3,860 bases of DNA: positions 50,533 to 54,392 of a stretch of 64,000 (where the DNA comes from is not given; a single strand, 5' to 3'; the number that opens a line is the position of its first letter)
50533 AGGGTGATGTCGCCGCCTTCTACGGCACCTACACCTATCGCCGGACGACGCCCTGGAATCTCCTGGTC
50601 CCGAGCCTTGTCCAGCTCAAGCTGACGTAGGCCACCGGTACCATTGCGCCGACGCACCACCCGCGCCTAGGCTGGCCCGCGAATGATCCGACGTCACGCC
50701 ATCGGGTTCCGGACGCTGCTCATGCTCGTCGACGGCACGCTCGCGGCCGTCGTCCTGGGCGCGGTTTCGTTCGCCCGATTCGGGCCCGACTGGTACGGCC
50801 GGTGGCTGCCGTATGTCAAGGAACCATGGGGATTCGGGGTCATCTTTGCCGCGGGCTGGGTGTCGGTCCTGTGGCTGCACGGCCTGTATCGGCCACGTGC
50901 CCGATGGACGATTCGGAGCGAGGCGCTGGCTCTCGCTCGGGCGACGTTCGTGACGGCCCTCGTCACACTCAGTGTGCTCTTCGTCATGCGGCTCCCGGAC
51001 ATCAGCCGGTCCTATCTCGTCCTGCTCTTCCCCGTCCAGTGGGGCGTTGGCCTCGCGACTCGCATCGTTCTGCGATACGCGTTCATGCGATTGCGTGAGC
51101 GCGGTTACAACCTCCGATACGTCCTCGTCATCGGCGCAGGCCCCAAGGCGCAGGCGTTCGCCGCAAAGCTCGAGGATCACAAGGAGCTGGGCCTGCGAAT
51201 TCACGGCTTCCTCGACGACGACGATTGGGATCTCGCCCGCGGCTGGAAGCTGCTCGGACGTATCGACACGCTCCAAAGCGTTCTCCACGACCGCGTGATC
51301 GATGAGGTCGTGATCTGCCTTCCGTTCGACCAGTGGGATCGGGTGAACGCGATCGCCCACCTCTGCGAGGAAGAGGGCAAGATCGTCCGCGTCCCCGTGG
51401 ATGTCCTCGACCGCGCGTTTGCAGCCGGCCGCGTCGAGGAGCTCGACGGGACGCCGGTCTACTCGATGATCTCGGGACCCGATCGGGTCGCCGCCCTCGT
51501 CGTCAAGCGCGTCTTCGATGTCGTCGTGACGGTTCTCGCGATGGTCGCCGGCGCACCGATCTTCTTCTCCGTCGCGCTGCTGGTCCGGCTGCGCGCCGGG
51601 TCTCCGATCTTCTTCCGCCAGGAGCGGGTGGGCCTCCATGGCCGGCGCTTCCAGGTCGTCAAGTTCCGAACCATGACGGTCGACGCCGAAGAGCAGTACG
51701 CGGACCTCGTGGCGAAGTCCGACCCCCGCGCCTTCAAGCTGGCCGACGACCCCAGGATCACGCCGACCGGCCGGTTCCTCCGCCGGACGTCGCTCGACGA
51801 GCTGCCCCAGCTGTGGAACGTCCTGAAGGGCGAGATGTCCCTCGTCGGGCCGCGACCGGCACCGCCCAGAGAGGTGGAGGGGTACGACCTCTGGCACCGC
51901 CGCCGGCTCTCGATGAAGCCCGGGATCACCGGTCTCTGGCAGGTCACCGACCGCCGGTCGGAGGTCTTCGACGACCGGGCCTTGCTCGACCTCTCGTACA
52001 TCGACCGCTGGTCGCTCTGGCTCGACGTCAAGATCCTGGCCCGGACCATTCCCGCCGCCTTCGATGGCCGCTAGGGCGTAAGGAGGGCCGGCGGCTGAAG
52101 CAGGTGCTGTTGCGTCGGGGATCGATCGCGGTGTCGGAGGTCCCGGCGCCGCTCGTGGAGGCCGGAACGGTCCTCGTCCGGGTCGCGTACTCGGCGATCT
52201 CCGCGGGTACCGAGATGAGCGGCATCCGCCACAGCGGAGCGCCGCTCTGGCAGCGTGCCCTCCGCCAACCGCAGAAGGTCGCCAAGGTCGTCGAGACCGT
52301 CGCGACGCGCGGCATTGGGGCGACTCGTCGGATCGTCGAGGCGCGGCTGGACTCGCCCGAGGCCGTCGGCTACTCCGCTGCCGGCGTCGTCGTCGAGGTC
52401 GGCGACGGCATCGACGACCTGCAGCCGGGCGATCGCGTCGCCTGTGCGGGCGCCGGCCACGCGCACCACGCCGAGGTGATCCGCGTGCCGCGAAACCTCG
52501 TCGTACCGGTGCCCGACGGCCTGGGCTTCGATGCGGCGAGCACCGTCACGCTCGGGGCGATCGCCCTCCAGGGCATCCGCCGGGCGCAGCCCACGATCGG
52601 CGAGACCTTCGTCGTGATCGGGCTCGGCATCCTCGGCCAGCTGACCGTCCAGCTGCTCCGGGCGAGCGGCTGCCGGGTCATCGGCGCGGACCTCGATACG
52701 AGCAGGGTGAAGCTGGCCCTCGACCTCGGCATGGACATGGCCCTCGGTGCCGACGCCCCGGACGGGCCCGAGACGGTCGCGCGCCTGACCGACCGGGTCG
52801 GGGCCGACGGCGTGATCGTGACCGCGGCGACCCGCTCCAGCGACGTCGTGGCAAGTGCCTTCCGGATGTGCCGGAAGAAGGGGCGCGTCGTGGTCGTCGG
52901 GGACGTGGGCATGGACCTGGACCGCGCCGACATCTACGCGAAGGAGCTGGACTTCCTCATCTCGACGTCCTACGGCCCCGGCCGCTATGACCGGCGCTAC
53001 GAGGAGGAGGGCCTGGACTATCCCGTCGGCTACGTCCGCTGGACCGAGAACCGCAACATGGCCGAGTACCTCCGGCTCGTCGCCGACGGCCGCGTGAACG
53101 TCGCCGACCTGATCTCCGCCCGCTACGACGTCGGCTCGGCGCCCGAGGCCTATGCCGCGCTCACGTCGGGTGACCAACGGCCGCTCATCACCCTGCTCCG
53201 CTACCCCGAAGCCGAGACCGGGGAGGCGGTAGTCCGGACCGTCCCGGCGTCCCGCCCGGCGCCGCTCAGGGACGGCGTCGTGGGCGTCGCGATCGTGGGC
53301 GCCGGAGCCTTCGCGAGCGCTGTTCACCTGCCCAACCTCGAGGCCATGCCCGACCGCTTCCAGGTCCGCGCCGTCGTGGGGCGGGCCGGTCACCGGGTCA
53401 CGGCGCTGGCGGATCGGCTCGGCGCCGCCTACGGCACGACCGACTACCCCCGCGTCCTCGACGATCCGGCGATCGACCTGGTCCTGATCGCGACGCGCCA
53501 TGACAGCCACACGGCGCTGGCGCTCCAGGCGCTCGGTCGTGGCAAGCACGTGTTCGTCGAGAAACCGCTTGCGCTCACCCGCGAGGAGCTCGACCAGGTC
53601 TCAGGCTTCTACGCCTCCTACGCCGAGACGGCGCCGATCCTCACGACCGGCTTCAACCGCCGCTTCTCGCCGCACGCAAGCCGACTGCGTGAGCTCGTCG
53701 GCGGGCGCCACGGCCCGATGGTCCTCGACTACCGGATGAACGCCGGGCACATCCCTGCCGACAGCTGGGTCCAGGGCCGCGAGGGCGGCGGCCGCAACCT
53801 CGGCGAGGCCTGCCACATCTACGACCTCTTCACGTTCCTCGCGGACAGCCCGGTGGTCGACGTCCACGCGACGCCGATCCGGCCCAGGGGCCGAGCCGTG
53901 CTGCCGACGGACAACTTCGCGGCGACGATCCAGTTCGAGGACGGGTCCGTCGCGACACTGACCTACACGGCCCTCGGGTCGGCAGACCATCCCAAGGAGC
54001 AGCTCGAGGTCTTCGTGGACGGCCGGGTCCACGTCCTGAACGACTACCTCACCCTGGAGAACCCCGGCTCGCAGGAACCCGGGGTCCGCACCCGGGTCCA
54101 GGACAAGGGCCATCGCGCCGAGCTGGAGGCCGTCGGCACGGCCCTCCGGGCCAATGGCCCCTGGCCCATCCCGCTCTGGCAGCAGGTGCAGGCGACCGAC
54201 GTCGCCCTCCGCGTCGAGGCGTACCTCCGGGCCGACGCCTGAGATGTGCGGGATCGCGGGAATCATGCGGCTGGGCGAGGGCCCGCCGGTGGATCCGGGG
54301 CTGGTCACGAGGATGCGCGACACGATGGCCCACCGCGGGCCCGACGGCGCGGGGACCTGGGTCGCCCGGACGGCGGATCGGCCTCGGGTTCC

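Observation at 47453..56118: Three genes in the glycan locus are riddled with frameshifts while their neighbours are intact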

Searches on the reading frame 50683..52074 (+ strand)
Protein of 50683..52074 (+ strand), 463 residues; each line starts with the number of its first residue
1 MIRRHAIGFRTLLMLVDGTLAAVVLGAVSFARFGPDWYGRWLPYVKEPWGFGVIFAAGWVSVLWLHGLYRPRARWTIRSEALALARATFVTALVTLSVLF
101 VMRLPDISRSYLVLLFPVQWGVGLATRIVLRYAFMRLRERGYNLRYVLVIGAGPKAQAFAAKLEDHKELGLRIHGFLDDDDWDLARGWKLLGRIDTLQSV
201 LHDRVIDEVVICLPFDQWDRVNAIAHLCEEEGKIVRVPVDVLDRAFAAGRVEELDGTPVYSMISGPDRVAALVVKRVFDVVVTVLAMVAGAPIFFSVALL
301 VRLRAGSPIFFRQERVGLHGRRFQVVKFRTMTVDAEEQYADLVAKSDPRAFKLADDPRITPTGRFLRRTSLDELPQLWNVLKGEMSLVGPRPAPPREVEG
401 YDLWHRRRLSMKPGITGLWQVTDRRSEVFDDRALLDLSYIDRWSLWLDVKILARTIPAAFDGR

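Call 11: find_encoding_contigs(protein=window:50683-52074:+, flank=10000, max_places=10)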
Protein window:50683-52074:+ (463 aa): no gene with exactly this product is on record in the collection.

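Call 52: search_protein_families(library=pfam, proteins=[window:50683-52074:+])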
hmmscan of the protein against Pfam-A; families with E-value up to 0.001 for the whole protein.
window:50683-52074:+ (463 aa): 2 families
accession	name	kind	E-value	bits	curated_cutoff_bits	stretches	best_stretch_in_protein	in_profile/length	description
PF02397.22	Bac_transf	-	2.5e-68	229.6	27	1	275-460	1-178/179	Bacterial sugar transferase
PF13727.12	CoA_binding_3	-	1.7e-16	61.2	25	1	67-230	4-166/175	CoA-binding domain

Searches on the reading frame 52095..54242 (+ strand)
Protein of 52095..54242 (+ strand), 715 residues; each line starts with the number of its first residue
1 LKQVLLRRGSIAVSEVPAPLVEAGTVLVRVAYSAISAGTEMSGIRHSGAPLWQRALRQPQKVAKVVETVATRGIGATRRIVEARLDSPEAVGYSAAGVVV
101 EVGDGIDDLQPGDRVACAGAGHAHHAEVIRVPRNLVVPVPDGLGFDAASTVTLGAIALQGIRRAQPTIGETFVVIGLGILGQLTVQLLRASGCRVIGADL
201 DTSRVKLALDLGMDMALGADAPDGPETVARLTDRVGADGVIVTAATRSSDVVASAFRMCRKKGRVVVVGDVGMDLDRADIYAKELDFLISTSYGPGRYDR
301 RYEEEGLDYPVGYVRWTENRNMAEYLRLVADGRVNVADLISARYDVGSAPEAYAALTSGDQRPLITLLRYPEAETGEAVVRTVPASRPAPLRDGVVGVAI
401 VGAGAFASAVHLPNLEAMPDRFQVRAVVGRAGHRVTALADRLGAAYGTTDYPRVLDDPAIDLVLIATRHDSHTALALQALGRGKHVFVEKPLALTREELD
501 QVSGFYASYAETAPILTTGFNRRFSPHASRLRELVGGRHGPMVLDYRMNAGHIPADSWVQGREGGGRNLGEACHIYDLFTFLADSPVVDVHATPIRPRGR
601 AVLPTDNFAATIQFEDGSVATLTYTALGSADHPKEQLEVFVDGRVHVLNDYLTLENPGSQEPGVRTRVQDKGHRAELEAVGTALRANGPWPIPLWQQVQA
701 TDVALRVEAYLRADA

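Call 10: find_related_loci(query=window:52095-54239:+, collection=genome_contigs, flank=10000)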
Query window:52095-54239:+ (715 aa) in genome_contigs; peptide patterns used: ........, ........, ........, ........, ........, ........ (x = any residue, [..] = any of these).
468 stretches matched a pattern; 248 encode a relative of the query (tblastn E <= 1e-3); the best 80 are kept; 80 distinct loci.
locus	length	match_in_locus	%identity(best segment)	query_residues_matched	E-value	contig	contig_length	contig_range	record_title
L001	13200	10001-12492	61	1-711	0e+0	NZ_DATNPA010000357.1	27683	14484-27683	MAG: Allocoleopsis sp. isolate SMAG_U16469 k141_924138, whole genome shotgun sequence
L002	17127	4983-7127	59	1-713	0e+0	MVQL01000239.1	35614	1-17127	MAG: Pelotomaculum sp. PtaB.Bin104 A4E53_contig000240, whole genome shotgun sequence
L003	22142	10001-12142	60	1-712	0e+0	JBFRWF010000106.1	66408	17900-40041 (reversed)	MAG: Xenococcaceae cyanobacterium isolate 08_in_wi_poop_bin.1 08InWiPooB1_c_000000562359, whole genome shotgun sequence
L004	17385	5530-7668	60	1-712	0e+0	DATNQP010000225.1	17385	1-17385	MAG TPA_asm: Leptolyngbyaceae cyanobacterium isolate SMAG_U16510 k141_9211, whole genome shotgun sequence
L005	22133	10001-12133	57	1-712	0e+0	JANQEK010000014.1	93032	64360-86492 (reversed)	MAG: Nitrospinaceae bacterium isolate PL23a_bin.2 k99_1524366, whole genome shotgun sequence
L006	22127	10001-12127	57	1-712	0e+0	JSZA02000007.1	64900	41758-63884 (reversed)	Candidatus Thiomargarita nelsonii isolate Hydrate Ridge New_contig_1, whole genome shotgun sequence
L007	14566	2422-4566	60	1-713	0e+0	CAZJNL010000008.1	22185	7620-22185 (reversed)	MAG TPA_asm: uncultured Oscillatoria sp. isolate SRP220891_co5_255 genome assembly, contig: NODE_1377_length_22185_cov_6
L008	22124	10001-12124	60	1-708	0e+0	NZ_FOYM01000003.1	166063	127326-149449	Desulfoscipio geothermicus DSM 3669, whole genome shotgun sequence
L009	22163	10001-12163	61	1-712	0e+0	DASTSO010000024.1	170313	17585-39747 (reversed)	MAG TPA_asm: Gemmatimonadales bacterium isolate SMAG_U2282 k141_910439, whole genome shotgun sequence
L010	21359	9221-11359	60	1-711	0e+0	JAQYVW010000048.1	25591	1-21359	MAG: Desulfurivibrionaceae bacterium isolate SF_100_bin10 SF_100_bin.10.orig_100_contig-145_3728, whole genome shotgun s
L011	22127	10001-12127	60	1-708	0e+0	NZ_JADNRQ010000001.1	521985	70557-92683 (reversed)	Desulfallas sp. Bu1-1 NODE_1_length_521985_cov_51.451464, whole genome shotgun sequence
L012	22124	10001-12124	56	1-711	0e+0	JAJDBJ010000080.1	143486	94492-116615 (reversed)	MAG: Nitrospinaceae bacterium isolate OFTM368 OFTM368_79, whole genome shotgun sequence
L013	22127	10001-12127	61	1-708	0e+0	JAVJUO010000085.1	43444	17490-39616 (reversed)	MAG: Coleofasciculus sp. C1-SOL-03 k141_31524, whole genome shotgun sequence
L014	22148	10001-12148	63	1-714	0e+0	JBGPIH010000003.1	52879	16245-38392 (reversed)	MAG: Candidatus Limnocylindria bacterium isolate OBJ_0618_7090110_339 k141_2597193_length_52879_cov_26.0344, whole genom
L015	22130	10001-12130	56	1-708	0e+0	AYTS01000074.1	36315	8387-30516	MAG: Candidatus Brocadia carolinensis isolate 26THWARD NODE_33_length_36315_cov_24.5484_ID_65, whole genome shotgun sequ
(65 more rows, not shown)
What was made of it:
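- Checked: Bi-domain oxidoreductase, 715 aa, full-length against its relatives (call 10).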

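Call 52: search_protein_families(library=pfam, proteins=[window:52095-54242:+])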
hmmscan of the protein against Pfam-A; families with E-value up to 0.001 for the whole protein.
window:52095-54242:+ (715 aa): 5 families
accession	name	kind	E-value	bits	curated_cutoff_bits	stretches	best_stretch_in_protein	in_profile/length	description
PF01408.29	GFO_IDH_MocA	-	5.8e-23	82.3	24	1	397-502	2-105/120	Oxidoreductase family, NAD-binding Rossmann fold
PF00107.32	ADH_zinc_N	-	1.3e-17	64.4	31.8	1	180-298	2-120/129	Zinc-binding dehydrogenase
PF22725.1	GFO_IDH_MocA_C3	-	1.8e-06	28.4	27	1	554-640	31-117/124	GFO/IDH/MocA C-terminal domain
PF08240.17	ADH_N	-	2e-06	28.4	23.5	1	84-141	29-104/104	Alcohol dehydrogenase GroES-like domain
PF02894.22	GFO_IDH_MocA_C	-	1.7e-05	25.2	22.9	1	556-628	30-106/218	Oxidoreductase family, C-terminal alpha/beta domain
